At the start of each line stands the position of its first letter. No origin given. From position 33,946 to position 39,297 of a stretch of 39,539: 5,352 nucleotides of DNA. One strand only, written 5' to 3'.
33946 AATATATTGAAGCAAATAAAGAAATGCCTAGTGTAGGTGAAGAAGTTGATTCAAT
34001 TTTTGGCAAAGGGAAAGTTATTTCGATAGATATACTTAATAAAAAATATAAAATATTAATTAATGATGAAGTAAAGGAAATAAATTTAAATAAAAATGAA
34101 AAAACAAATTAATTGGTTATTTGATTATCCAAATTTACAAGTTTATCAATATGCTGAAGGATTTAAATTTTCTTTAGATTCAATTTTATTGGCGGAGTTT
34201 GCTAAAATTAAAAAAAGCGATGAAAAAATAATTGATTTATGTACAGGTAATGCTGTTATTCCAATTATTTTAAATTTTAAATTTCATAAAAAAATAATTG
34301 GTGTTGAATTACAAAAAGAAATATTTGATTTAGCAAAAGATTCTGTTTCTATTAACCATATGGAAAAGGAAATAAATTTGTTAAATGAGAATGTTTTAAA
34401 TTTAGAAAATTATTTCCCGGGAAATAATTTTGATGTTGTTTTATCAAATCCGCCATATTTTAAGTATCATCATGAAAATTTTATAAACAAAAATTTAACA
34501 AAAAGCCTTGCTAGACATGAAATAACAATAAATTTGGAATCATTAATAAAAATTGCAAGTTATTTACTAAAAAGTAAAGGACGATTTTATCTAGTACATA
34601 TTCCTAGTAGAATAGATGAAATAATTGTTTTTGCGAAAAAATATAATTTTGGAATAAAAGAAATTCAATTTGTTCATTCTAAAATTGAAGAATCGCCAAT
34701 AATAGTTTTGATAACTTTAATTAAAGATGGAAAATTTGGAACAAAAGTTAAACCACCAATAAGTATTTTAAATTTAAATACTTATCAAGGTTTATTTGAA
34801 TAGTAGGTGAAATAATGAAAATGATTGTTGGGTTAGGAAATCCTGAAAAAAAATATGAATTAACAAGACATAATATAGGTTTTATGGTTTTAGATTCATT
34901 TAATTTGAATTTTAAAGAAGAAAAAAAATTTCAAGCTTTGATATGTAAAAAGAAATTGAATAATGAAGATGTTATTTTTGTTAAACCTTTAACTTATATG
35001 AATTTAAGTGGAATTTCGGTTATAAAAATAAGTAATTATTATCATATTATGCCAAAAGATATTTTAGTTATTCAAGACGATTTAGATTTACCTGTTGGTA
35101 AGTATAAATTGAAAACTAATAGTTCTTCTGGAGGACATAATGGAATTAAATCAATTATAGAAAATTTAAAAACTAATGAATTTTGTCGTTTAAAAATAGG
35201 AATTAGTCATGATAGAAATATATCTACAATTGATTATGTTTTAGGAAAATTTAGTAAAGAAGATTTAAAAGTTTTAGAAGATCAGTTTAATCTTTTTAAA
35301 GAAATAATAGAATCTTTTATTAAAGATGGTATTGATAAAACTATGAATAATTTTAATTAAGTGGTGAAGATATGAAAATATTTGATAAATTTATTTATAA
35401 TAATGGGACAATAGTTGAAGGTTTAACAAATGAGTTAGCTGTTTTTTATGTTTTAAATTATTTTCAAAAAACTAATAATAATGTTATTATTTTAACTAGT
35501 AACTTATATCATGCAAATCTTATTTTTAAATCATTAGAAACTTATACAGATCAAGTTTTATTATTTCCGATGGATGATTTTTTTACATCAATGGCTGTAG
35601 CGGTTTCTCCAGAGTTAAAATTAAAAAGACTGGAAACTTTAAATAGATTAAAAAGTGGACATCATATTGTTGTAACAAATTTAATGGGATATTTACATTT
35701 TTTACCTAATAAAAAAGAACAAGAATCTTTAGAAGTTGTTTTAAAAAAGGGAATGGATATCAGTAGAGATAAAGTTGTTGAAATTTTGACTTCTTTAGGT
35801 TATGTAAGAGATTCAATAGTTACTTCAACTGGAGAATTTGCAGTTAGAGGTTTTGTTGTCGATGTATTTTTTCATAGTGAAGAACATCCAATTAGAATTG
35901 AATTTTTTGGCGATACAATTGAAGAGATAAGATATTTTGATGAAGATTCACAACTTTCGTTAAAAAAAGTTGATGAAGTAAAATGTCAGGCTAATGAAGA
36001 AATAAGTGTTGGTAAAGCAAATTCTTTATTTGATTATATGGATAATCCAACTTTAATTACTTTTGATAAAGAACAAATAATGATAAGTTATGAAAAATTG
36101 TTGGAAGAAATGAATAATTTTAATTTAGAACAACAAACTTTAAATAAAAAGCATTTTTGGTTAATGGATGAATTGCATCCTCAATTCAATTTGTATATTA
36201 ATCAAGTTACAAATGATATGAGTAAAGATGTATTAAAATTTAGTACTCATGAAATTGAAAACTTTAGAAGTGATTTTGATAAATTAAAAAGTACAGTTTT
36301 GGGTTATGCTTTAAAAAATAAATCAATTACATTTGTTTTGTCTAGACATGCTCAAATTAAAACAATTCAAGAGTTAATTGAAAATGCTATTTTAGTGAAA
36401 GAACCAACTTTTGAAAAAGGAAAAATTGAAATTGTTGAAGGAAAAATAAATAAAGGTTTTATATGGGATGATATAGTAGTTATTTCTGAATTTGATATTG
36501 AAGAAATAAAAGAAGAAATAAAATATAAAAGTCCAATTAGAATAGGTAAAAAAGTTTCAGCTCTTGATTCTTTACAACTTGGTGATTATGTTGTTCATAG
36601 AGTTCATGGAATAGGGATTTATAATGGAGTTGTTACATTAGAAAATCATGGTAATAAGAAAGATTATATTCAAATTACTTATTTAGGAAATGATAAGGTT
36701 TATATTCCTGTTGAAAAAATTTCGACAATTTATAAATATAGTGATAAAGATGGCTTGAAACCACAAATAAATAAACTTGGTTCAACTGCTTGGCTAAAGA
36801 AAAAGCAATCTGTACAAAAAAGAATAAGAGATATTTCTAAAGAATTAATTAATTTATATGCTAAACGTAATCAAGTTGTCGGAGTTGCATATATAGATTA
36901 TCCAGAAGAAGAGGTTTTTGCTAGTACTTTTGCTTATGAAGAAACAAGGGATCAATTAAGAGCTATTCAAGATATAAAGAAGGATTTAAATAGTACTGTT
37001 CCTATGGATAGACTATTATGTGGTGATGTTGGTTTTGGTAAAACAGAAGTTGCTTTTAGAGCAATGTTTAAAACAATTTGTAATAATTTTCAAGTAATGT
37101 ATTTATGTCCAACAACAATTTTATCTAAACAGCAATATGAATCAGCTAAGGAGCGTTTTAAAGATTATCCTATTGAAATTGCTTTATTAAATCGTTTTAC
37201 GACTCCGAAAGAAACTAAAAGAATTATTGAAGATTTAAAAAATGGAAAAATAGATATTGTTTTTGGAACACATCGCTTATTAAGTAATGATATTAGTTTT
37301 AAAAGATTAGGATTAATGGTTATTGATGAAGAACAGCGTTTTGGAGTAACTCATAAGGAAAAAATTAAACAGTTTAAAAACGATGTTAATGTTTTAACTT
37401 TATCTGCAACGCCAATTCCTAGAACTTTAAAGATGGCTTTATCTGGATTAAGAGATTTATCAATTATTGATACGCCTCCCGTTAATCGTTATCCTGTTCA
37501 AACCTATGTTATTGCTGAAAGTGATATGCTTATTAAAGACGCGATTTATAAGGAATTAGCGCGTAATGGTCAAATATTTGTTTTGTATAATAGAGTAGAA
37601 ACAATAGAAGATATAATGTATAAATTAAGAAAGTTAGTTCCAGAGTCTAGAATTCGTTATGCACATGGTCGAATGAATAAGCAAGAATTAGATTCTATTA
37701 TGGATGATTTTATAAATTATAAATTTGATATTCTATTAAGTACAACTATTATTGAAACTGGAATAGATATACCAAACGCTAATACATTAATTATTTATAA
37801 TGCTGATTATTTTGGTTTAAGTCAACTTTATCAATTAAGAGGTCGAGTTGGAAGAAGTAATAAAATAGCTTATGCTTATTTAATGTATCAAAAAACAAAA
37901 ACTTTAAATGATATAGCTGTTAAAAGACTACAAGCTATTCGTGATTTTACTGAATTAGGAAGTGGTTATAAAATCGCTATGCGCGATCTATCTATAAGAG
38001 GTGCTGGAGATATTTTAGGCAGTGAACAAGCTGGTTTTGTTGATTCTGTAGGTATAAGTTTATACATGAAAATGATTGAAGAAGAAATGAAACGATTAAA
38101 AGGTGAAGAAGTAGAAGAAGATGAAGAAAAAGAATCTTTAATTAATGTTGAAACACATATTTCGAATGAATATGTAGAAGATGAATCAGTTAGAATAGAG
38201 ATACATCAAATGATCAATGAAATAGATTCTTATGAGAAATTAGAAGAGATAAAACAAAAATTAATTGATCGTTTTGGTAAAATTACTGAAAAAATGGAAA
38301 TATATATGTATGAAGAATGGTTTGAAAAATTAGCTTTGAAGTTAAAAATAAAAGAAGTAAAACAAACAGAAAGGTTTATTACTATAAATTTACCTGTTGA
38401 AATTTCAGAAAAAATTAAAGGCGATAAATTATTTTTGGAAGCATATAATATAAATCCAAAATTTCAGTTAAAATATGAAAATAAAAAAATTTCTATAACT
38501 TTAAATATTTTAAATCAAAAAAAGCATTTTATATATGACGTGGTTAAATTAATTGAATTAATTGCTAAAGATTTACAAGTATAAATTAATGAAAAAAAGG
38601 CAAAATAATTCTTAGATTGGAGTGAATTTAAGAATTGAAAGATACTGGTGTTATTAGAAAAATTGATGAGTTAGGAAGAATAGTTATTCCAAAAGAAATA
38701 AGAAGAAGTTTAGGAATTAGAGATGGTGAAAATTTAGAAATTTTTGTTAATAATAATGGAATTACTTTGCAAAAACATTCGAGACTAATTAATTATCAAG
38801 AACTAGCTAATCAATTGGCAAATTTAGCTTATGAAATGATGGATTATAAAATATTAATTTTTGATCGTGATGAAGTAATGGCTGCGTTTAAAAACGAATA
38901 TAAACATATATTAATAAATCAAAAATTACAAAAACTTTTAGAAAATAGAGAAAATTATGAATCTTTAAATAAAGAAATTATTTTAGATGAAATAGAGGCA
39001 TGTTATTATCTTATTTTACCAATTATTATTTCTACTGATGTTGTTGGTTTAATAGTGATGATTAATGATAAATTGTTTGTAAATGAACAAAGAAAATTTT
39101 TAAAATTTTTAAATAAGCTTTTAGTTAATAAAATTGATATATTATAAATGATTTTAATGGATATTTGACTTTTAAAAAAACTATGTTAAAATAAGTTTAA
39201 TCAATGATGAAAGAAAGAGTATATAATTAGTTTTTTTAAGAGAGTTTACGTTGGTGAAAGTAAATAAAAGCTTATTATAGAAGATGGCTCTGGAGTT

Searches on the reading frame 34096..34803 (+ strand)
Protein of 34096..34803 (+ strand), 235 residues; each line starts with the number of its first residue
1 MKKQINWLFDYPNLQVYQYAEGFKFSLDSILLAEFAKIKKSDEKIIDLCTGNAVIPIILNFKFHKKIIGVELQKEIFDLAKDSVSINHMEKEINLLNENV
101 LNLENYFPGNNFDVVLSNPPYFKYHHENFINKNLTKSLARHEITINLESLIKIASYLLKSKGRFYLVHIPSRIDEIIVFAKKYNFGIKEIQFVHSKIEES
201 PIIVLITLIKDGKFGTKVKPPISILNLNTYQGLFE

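Call 11: search_protein_families(library=pfam, proteins=[window:34096-34803:+])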
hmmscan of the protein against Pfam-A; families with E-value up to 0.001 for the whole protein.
window:34096-34803:+ (235 aa): 7 families
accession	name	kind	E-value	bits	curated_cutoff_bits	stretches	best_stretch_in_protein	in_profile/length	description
PF05175.20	MTS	-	6.1e-08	32.9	23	1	30-133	22-121/170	Methyltransferase small domain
PF13847.12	Methyltransf_31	-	3e-06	27.4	27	1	40-168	2-111/145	Methyltransferase domain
PF02384.22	N6_Mtase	-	3.4e-05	23.7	20.4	1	39-165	44-180/311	N-6 DNA Methylase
PF01170.24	UPF0020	-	0.00022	21.4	22.3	1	64-140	76-150/197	RMKL-like, methyltransferase domain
PF03602.21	Cons_hypoth95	-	0.00025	21.2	24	1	41-144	41-147/182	Conserved hypothetical protein 95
PF07669.17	Eco57I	-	0.00029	21.4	25.3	1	81-164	47-130/171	Eco57I restriction-modification methylase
PF06325.19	PrmA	-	0.00041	20.4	22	1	35-118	155-233/296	Ribosomal protein L11 methyltransferase (PrmA)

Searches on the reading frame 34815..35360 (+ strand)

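Call 11: search_protein_families(library=pfam, proteins=[window:34815-35360:+])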
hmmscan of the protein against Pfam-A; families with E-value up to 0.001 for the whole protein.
window:34815-35360:+ (181 aa): 1 family
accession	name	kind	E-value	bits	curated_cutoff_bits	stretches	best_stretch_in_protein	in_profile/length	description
PF01195.25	Pept_tRNA_hydro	-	2.4e-64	217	27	1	3-181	1-183/183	Peptidyl-tRNA hydrolase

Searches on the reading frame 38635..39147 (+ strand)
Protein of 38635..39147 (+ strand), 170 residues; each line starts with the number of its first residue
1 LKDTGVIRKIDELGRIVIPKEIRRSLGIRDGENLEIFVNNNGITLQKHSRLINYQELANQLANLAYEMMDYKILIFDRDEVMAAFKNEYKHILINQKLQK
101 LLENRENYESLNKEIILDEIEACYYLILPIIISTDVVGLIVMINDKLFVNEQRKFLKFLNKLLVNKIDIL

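Call 11: search_protein_families(library=pfam, proteins=[window:38635-39147:+])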
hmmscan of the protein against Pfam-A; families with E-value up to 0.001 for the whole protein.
window:38635-39147:+ (170 aa): 2 families
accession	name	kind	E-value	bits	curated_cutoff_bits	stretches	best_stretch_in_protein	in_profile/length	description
PF15714.11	SpoVT_C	-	2e-12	47.7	27.5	1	55-146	3-103/128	Stage V sporulation protein T C-terminal, transcription factor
PF04014.23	MazE_antitoxin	-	3.2e-12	46.6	24.7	1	7-50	1-45/48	Antidote-toxin recognition MazE, bacterial antitoxin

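Call 50: find_encoding_contigs(protein=window:38635-39147:+, flank=10000, max_places=4)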
Protein window:38635-39147:+ (170 aa): 3 contigs read that carry it; 3 places shown.
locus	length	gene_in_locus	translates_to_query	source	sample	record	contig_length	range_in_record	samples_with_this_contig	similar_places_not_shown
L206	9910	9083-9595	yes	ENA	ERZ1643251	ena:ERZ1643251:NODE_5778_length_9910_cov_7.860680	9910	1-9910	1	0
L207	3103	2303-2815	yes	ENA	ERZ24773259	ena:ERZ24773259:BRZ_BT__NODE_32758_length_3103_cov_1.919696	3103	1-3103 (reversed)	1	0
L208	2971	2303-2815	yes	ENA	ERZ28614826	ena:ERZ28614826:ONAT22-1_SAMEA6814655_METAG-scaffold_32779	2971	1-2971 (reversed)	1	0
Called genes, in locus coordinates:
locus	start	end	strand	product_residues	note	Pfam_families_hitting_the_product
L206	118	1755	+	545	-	PF13177:DNA_pol3_delta2, PF00004:AAA, PF13401:AAA_22 (faint), PF21960:RCF1-5-like_lid (weak), PF22608:DNAX_ATPase_lid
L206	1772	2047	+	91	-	PF02575:YbaB_DNA_bd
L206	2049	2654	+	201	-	PF21176:RecR_HhH, PF02132:RecR_ZnF, PF01751:Toprim (weak), PF13662:Toprim_4, PF21175:RecR_C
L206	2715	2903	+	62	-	PF07441:BofA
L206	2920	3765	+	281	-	PF13177:DNA_pol3_delta2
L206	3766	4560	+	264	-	PF04468:PSP1, PF28472:PSP1_3rd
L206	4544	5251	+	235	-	PF05175:MTS (weak), PF13847:Methyltransf_31 (weak)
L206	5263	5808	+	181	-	PF01195:Pept_tRNA_hydro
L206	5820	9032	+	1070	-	PF17757:UvrB_inter, PF02559:CarD_TRCF_RID, PF00270:DEAD, PF00271:Helicase_C, PF03461:TRCF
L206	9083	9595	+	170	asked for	PF04014:MazE_antitoxin, PF15714:SpoVT_C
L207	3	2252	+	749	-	?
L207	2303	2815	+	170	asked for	PF04014:MazE_antitoxin, PF15714:SpoVT_C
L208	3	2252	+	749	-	?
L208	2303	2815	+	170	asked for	PF04014:MazE_antitoxin, PF15714:SpoVT_C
